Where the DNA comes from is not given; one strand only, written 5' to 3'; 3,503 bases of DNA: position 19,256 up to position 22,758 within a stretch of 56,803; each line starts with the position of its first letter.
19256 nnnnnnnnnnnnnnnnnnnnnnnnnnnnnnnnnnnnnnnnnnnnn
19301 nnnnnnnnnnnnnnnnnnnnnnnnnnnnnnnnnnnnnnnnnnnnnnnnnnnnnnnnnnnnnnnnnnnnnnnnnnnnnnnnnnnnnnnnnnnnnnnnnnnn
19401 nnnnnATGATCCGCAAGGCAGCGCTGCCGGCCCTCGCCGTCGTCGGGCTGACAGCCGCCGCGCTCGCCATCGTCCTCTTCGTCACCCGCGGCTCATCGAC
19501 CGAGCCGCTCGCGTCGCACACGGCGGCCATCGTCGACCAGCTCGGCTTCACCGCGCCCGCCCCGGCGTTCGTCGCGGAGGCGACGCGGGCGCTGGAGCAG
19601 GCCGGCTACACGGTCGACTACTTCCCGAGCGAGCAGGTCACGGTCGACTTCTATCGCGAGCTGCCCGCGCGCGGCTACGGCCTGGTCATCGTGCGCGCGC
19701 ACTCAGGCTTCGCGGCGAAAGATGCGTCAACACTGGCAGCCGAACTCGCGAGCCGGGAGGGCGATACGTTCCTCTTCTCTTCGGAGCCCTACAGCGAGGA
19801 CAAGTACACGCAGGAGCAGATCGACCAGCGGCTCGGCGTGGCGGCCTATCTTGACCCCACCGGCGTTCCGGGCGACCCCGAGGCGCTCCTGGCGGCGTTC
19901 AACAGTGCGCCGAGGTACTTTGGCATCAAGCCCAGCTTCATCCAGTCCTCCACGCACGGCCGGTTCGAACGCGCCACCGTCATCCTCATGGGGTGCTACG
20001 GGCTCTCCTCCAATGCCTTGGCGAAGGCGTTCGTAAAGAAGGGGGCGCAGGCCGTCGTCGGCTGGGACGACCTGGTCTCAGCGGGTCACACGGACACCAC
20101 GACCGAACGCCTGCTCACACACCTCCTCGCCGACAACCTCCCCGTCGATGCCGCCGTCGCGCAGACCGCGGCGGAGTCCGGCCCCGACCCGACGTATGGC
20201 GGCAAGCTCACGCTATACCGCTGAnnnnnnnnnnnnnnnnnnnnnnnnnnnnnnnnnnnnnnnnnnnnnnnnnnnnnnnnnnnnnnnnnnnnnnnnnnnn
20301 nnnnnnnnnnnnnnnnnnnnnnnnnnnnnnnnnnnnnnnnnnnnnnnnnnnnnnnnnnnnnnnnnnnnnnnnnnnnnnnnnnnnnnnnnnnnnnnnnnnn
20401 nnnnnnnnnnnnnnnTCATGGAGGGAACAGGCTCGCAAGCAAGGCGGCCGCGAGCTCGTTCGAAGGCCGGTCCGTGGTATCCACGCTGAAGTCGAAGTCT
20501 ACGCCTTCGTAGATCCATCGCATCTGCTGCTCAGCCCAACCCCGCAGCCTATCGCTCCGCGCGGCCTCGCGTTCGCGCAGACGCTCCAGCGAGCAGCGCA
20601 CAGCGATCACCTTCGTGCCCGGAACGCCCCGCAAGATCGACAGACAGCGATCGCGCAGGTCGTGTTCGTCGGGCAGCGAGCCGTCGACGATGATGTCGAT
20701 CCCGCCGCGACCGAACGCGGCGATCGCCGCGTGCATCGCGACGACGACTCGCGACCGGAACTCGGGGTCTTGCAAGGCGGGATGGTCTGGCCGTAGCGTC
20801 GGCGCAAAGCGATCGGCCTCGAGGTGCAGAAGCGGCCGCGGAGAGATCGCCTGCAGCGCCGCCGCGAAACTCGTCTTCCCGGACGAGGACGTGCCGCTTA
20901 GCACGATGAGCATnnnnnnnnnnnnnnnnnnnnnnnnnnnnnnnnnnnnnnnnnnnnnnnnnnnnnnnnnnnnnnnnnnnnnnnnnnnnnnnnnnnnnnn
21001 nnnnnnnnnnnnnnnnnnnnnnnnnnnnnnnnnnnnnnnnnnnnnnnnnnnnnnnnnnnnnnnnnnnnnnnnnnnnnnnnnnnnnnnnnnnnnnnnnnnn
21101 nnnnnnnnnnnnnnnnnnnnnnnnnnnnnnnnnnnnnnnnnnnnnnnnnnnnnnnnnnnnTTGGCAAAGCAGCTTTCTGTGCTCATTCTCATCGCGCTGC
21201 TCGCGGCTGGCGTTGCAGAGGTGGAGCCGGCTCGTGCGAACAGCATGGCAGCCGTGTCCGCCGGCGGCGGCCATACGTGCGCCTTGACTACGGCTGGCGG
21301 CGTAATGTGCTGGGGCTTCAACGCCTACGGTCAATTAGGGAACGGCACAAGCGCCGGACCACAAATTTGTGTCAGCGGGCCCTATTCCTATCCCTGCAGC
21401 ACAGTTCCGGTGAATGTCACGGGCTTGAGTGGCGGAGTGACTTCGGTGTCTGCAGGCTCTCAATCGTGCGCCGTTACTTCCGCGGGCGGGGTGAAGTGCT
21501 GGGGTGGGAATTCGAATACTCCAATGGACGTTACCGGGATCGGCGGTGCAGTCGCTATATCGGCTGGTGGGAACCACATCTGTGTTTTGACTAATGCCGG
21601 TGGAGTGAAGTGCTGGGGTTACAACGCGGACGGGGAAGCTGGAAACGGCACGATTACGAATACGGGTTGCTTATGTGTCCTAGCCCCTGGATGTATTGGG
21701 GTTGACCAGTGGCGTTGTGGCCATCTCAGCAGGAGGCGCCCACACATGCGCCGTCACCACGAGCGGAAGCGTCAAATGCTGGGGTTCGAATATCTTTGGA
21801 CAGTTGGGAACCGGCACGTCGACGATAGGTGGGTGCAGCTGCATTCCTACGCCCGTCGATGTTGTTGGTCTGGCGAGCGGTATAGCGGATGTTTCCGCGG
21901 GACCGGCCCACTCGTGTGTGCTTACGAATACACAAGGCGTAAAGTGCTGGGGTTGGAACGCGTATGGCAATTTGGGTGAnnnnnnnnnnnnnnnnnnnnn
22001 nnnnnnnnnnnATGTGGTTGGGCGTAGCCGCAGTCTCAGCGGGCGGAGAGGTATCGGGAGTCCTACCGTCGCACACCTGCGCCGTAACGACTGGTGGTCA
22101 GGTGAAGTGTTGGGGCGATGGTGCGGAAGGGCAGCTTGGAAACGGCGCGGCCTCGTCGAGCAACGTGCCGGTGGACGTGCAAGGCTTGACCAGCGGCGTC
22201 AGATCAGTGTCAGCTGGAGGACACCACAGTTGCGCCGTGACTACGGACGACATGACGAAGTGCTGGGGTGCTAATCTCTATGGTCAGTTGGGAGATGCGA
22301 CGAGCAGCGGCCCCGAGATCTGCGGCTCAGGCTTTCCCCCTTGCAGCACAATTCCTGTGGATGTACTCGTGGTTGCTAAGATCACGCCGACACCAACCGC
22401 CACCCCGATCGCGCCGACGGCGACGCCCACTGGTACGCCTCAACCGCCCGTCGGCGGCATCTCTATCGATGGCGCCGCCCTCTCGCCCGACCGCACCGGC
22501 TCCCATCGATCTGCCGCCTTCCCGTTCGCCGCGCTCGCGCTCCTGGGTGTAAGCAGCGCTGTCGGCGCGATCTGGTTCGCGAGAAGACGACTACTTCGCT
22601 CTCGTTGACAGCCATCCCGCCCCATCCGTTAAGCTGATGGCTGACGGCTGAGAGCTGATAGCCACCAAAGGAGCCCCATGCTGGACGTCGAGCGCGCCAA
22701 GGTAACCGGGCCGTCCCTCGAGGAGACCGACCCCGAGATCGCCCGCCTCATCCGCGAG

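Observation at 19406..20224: Translationally coupled membrane-anchored Cys/His protein: candidate processing enzyme for the VGGxSxD signal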

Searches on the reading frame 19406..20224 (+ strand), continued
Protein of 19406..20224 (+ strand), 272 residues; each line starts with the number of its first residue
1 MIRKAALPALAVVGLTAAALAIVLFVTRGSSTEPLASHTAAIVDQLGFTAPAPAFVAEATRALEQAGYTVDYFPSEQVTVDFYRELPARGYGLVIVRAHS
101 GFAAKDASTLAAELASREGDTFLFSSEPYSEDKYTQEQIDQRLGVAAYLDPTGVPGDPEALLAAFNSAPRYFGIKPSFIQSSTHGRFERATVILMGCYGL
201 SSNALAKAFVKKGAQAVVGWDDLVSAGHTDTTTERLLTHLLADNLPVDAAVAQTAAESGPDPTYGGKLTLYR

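Call 45: search_protein_families(library=pfam, proteins=[P0039, P0047, P0057, P0064, P0076, P0087, P0096, P0106, P0116], max_evalue=1)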
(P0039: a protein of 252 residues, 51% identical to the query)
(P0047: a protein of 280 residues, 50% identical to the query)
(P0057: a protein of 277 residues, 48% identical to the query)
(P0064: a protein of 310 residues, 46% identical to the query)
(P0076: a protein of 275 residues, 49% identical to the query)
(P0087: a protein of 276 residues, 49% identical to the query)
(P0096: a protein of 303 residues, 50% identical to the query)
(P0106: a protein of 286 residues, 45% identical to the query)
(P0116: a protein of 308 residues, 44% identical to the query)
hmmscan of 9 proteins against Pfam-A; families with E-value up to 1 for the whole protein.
P0039 (252 aa): 1 family
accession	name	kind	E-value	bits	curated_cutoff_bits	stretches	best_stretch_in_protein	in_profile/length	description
PF12770.12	CHAT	-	0.012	15.5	24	1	180-240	212-271/289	CHAT domain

P0047 (280 aa): 0 families

P0057 (277 aa): 3 families
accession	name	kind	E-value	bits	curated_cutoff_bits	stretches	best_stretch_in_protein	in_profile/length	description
PF11992.13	TgpA_N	-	0.0014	18.1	30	1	12-48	151-186/333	TgpA N-terminal domain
PF01364.23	Peptidase_C25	-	0.2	11.3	23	1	197-250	284-344/374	Peptidase family C25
PF01370.27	Epimerase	-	0.21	11.4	20.9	1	185-254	1-66/240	NAD dependent epimerase/dehydratase family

P0064 (310 aa): 1 family
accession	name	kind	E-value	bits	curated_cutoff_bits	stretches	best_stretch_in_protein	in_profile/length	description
PF12787.12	EcsC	-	0.17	12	30.4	1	35-61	100-126/240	EcsC protein family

P0076 (275 aa): 1 family
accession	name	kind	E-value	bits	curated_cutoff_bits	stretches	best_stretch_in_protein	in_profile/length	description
PF23016.2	RsmI_C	-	0.93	9.8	27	1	229-259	3-32/46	RsmI C-terminal HTH domain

P0087 (276 aa): 2 families
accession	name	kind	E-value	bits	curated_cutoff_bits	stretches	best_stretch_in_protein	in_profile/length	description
PF23016.2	RsmI_C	-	0.0071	16.6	27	1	230-260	3-32/46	RsmI C-terminal HTH domain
PF12770.12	CHAT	-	0.15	11.9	24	1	207-259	215-266/289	CHAT domain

P0096 (303 aa): 1 family
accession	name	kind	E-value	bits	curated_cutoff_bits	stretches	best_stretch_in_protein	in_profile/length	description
PF12770.12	CHAT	-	0.0019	18.2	24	1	226-286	213-272/289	CHAT domain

P0106 (286 aa): 0 families

P0116 (308 aa): 2 families
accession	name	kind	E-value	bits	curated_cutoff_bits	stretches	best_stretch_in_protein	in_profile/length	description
PF01364.23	Peptidase_C25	-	0.071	12.8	23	1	219-287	266-347/374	Peptidase family C25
PF13800.11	Sigma_reg_N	-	0.29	11.8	26.3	1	29-95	8-68/91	Sigma factor regulator N-terminal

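Call 58: search_protein_families(library=padloc, proteins=[window:19406-20224:+], max_evalue=1)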
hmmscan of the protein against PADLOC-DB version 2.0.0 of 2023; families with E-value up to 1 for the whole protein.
window:19406-20224:+ (272 aa): 0 families

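Call 64: search_protein_families(library=pfam, proteins=[L063:609-1997:+, L063:2665-4221:+, L063:4191-5777:+, L063:6008-6712:+, L063:7315-9831:+, L063:10930-11898:+, L063:12012-12941:+, L063:16063-17205:+, L063:17262-18197:+, L063:18698-20596:+], max_evalue=0.0001)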
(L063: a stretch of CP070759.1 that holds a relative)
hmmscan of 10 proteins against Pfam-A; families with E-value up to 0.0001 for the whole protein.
L063:609-1997:+ (462 aa): 2 families
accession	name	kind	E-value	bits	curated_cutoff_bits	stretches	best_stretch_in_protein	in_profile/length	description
PF01663.27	Phosphodiest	-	3.9e-49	168.5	23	1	6-406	1-342/342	Type I phosphodiesterase / nucleotide pyrophosphatase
PF00884.28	Sulfatase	-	6.7e-08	32.6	25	1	185-328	156-282/301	Sulfatase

L063:2665-4221:+ (518 aa): 4 families
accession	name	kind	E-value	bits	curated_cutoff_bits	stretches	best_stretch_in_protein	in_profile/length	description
PF13440.11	Polysacc_synt_3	-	5.7e-25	88.6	23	1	94-343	44-291/293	Polysaccharide biosynthesis protein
PF01943.22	Polysacc_synt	-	7.4e-19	68.7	28.2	1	12-293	2-273/274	Polysaccharide biosynthesis protein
PF03023.19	MurJ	-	1.5e-11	44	27.4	1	76-457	33-435/451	Lipid II flippase MurJ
PF01554.23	MatE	-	1.9e-06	28.1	24.9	1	51-179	27-157/161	MatE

L063:4191-5777:+ (528 aa): 4 families
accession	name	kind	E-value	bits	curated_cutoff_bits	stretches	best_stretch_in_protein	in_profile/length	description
PF25133.1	TYW2_N_2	-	1.4e-19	70.4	27.7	1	23-102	1-78/79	TYW2 N-terminal domain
PF04167.18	DUF402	-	3.5e-16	59.6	23.9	1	434-500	2-68/68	Protein of unknown function (DUF402)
PF10150.14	RNase_E_G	-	5.9e-13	49.3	25.5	1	216-307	2-94/270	Ribonuclease E/G family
PF02475.24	TRM5-TYW2_MTfase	-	5.5e-09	36.6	28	1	106-141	1-36/164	TRM5/TYW2 methyltransferase domain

L063:6008-6712:+ (234 aa): 1 family
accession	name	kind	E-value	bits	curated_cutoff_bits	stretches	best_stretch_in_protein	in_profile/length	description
PF02517.21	Rce1-like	-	6.8e-21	74.8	22.4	1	133-224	3-93/93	Type II CAAX prenyl endopeptidase Rce1-like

L063:7315-9831:+ (838 aa): 1 family
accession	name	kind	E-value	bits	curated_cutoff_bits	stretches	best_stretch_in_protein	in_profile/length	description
PF19872.4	DUF6345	-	2.9e-40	138.5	26.9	1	165-412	1-214/221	Family of unknown function (DUF6345)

L063:10930-11898:+ (322 aa): 2 families
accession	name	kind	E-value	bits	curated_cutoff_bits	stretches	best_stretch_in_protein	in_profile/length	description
PF01435.24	Peptidase_M48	-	5e-37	128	20.3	1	72-321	3-185/186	Peptidase family M48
PF05569.17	Peptidase_M56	-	3.2e-08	33.6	31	1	61-162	123-224/296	BlaR1 peptidase M56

L063:12012-12941:+ (309 aa): 1 family
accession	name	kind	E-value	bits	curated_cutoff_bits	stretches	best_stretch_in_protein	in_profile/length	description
PF02445.21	NadA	-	7.9e-110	367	27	1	10-304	1-294/295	Quinolinate synthetase A protein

L063:16063-17205:+ (380 aa): 1 family
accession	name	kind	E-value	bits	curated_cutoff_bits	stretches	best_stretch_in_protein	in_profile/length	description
PF02445.21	NadA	-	2e-19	70.3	27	1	2-305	3-264/295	Quinolinate synthetase A protein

L063:17262-18197:+ (311 aa): 1 family
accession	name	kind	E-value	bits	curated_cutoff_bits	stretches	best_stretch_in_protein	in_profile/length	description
PF24830.1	DUF7714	-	1.9e-57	195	25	1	1-306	3-278/280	Family of unknown function (DUF7714)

L063:18698-20596:+ (632 aa): 10 families
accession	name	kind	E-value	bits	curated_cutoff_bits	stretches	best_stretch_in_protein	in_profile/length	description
PF00005.33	ABC_tran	-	3.5e-38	131.7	25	2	96-238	10-136/137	ABC transporter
PF02463.25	SMC_N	-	9.1e-11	42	40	0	102-278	29-207/220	RecF/RecN/SMC N terminal domain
PF04068.21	Fer4_RLI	-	3.7e-09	36.6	23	1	2-30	1-32/35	Possible Fer4-like domain in RNase L inhibitor, RLI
PF13304.12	AAA_21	-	3e-08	34.5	27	0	367-386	1-20/304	AAA domain, putative AbiEii toxin, Type IV TA system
PF00037.32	Fer4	-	1.7e-06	28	21.1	1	44-64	3-23/24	4Fe-4S binding domain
PF12837.12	Fer4_6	-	2.5e-06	27.6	25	0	42-64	2-24/24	4Fe-4S binding domain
PF14697.11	Fer4_21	-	4.7e-06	27.1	35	1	5-63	1-56/59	4Fe-4S dicluster domain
PF13191.12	AAA_16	-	1.4e-05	26.1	32.6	0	359-442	18-101/167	AAA ATPase domain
PF07693.20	KAP_NTPase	-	1.4e-05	24.9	20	0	363-427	18-77/293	KAP family P-loop domain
PF13237.11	Fer4_10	-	1.7e-05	25.1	25.5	1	6-60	3-53/53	4Fe-4S dicluster domain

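Call 65: predict_structure(alignment_id=A3)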
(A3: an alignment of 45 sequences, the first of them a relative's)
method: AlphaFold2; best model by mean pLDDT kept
length: 309 residues; sequences in the alignment: 45
mean_pLDDT: 83.3   pTM: 0.72
mean pLDDT of the five models: 83.3, 82.3, 82.0, 81.6, 81.2
residues with pLDDT >= 90: 203; 70-90: 16; 50-70: 49; < 50: 41
segments of 3 or more residues with pLDDT < 50: 1-4, 19-39, 64-74, 307-309
pLDDT, mean of each block of 10 residues (from residue 1): 50 53 44 46 60 65 50 49 92 97 98 97 98 97 93 86 98 97 92 97 98 96 97 98 97 98 97 98 98 87 55
secondary structure, 60 per line:
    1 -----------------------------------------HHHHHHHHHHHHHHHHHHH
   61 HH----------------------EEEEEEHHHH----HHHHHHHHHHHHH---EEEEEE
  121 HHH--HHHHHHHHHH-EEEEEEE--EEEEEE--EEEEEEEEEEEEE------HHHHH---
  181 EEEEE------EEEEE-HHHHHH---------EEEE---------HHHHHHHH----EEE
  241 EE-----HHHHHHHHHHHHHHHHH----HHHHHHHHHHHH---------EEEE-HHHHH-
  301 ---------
elements in order: H42-62 E85-90 H91-94 H99-111 E115-120 H126-135 E137-143 E146-151 E154-166 H173-177 E181-185 E192-196 H198-203 E213-216 H226-233 E238-242 H248-264 H269-280 E290-293 H295-299

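Call 67: fold_search(model_id=the predicted structure, library=pdb)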
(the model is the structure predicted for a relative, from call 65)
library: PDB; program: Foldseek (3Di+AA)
matches with E <= 10: 1234; with E <= 0.001: 30
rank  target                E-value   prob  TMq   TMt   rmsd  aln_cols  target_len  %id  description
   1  8tl0_C                6.9e-07  1.00  0.42  0.29   5.7       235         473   19  Structure of activated SAVED-CHAT filament (released 2024-03-06)
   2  8tl0_B                7.8e-07  1.00  0.45  0.30   5.3       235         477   16  Structure of activated SAVED-CHAT filament (released 2024-03-06)
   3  8tl0_D                4.1e-06  1.00  0.43  0.29   5.0       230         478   17  Structure of activated SAVED-CHAT filament (released 2024-03-06)
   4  8rw5                  1.8e-05  1.00  0.40  0.15   5.8       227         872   13  Symmetry expansion of dimeric transmembrane anti-sigma factor DdvA (released 2024-11-06)
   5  8eey_B                2.9e-05  1.00  0.33  0.16   6.0       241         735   10  Cas7-11 in complex with DR-mismatched target RNA, Csx29 and Csx30 (released 2022-11-16)
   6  8rot_A                5.6e-05  1.00  0.40  0.15   5.9       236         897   13  Cryo-EM structure of the transmembrane anti-sigma factor DdvA (released 2024-11-06)
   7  5v57_B                1.2e-04  1.00  0.29  0.16   9.1       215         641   15  3.0A SYN structure of the multi-domain human smoothened receptor in complex with TC114 (released 2017-05-24)
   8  7y84_C                2.3e-04  1.00  0.32  0.16   6.2       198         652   15  CryoEM structure of type III-E CRISPR Craspase gRAMP-crRNA in complex with TPR-CHAT protease (released 2022-12-14)
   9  6li1                  2.3e-04  0.99  0.26  0.19  21.3       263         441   12  Crystal structure of GPR52 ligand free form with flavodoxin fusion (released 2020-02-26)
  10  5v56_B                2.6e-04  1.00  0.30  0.16   9.4       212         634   15  2.9A XFEL structure of the multi-domain human smoothened receptor (with E194M mutation) in complex with TC114 (released 2017-05-24)
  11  1f4p                  3.8e-04  1.00  0.25  0.47   4.9       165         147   18  Y98W FLAVODOXIN MUTANT 1.5A (D. VULGARIS) (released 2001-04-04)
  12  1j9g                  4.0e-04  1.00  0.23  0.42   6.6       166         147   17  Low Temperature (100K) Crystal Structure of Flavodoxin D. vulgaris S64C Mutant, monomer oxidised, at 2.4 Angstrom Resolu (released 2001-09-05)
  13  1i1o                  4.2e-04  1.00  0.24  0.42   6.0       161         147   16  ROOM TEMPERATURE CRYSTAL STRUCTURE FLAVODOXIN D. VULGARIS MUTANT Y98H AT 2.0 ANG. RESOLUTION (released 2001-04-04)
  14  5yob                  4.5e-04  1.00  0.24  0.43   5.9       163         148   16  Crystal Structure of flavodoxin without engineered disulfide bond (released 2017-12-27)
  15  5v56_A                4.5e-04  1.00  0.31  0.17   8.8       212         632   14  2.9A XFEL structure of the multi-domain human smoothened receptor (with E194M mutation) in complex with TC114 (released 2017-05-24)
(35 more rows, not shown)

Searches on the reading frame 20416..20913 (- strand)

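Call 29: search_protein_families(library=pfam, proteins=[window:20416-20913:-], max_evalue=0.001)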
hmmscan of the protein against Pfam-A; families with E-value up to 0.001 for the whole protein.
window:20416-20913:- (165 aa): 3 families
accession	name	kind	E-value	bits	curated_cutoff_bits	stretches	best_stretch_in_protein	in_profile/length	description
PF07931.18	CPT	-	3.9e-32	111.9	22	1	1-161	2-170/172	Chloramphenicol phosphotransferase-like protein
PF13671.12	AAA_33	-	7.9e-10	39.6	27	1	2-122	1-121/143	AAA domain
PF13238.12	AAA_18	-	0.00063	20.6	29.4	0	3-121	1-113/128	AAA domain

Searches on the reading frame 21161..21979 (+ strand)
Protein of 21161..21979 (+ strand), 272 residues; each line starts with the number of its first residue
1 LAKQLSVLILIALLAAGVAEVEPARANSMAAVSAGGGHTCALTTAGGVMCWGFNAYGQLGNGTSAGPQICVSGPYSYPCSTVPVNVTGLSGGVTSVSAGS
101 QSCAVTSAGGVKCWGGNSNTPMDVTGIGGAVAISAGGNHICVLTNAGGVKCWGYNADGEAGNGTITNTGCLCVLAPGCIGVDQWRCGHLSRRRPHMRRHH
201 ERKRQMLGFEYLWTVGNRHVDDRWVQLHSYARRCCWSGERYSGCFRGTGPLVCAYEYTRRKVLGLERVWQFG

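Call 3: search_protein_families(library=pfam, proteins=[window:21161-21979:+], max_evalue=1)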
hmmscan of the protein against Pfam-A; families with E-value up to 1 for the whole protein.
window:21161-21979:+ (272 aa): 4 families
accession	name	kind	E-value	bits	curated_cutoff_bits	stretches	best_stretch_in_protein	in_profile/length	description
PF13540.12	RCC1_2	-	1e-21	76.5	22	3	31-58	3-30/30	Regulator of chromosome condensation (RCC1) repeat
PF25390.1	WD40_RLD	-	7.1e-20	72.1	150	1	26-167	30-182/363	RCC1-like domain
PF00415.24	RCC1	-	2.5e-12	47.6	21.7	2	46-105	2-49/50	Regulator of chromosome condensation (RCC1) repeat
PF25384.1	Alsin_RLD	-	0.0031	17.3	100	1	28-71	276-319/405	Alsin RCC1-like domain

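Call 4: search_protein_families(library=ncbifam, proteins=[window:21161-21979:+], max_evalue=1)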
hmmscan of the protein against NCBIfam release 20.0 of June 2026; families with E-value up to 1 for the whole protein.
window:21161-21979:+ (272 aa): 0 families

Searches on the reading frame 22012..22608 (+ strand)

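Call 3: search_protein_families(library=pfam, proteins=[window:22012-22608:+], max_evalue=1)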
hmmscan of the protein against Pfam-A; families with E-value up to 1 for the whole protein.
window:22012-22608:+ (198 aa): 4 families
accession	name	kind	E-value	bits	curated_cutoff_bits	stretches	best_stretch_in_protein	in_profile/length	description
PF25390.1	WD40_RLD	-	2.8e-18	66.8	150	1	20-99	205-284/363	RCC1-like domain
PF13540.12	RCC1_2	-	1.1e-15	57.4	22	2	63-92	1-30/30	Regulator of chromosome condensation (RCC1) repeat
PF00415.24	RCC1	-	1.4e-12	48.4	21.7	2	29-76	2-50/50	Regulator of chromosome condensation (RCC1) repeat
PF25384.1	Alsin_RLD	-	5.3e-05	23.1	100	1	29-104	242-318/405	Alsin RCC1-like domain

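Call 4: search_protein_families(library=ncbifam, proteins=[window:22012-22608:+], max_evalue=1)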
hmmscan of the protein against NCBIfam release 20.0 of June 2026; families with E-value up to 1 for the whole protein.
window:22012-22608:+ (198 aa): 0 families
